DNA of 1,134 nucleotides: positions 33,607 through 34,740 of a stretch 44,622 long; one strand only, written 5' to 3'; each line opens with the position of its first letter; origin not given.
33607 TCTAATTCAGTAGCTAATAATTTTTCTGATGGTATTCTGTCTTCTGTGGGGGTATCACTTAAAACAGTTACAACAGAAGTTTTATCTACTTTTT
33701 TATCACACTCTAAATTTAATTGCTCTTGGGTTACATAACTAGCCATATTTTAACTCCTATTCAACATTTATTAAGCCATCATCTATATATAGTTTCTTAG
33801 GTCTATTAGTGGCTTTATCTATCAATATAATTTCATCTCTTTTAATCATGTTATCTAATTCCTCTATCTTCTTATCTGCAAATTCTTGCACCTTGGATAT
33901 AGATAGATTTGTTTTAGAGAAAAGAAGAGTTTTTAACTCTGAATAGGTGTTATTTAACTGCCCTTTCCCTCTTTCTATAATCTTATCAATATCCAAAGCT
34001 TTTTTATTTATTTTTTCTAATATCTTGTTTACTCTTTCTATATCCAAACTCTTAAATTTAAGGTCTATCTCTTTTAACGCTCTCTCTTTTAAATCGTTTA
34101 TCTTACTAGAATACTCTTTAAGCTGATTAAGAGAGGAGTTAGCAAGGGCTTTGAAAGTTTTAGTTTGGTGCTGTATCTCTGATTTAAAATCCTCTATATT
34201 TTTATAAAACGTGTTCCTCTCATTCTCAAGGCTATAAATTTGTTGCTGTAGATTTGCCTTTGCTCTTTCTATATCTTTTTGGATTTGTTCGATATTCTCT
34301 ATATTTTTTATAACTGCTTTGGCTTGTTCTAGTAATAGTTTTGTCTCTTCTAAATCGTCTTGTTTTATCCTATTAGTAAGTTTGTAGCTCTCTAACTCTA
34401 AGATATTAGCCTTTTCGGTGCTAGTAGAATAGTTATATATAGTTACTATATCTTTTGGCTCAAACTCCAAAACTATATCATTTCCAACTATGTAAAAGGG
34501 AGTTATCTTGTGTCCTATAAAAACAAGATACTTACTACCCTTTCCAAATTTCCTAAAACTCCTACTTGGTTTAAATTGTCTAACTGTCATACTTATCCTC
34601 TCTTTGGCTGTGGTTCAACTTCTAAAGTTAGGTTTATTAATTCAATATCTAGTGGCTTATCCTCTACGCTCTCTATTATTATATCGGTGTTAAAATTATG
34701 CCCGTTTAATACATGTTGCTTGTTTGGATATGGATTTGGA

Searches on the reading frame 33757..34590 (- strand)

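Call 8: search_protein_families(library=phrogs, proteins=[window:33757-34590:-], max_evalue=0.001)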
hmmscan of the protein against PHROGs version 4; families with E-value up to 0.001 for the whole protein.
window:33757-34590:- (277 aa): 0 families

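Call 37: search_protein_families(library=pfam, proteins=[window:33757-34590:-], max_evalue=0.01)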
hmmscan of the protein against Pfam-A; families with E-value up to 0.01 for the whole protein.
window:33757-34590:- (277 aa): 1 family
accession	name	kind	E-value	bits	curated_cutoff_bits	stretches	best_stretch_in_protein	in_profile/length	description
PF21157.2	DksA_N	-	0.0043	17.7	27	1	132-196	2-66/71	DnaK suppressor protein DksA, N-terminal domain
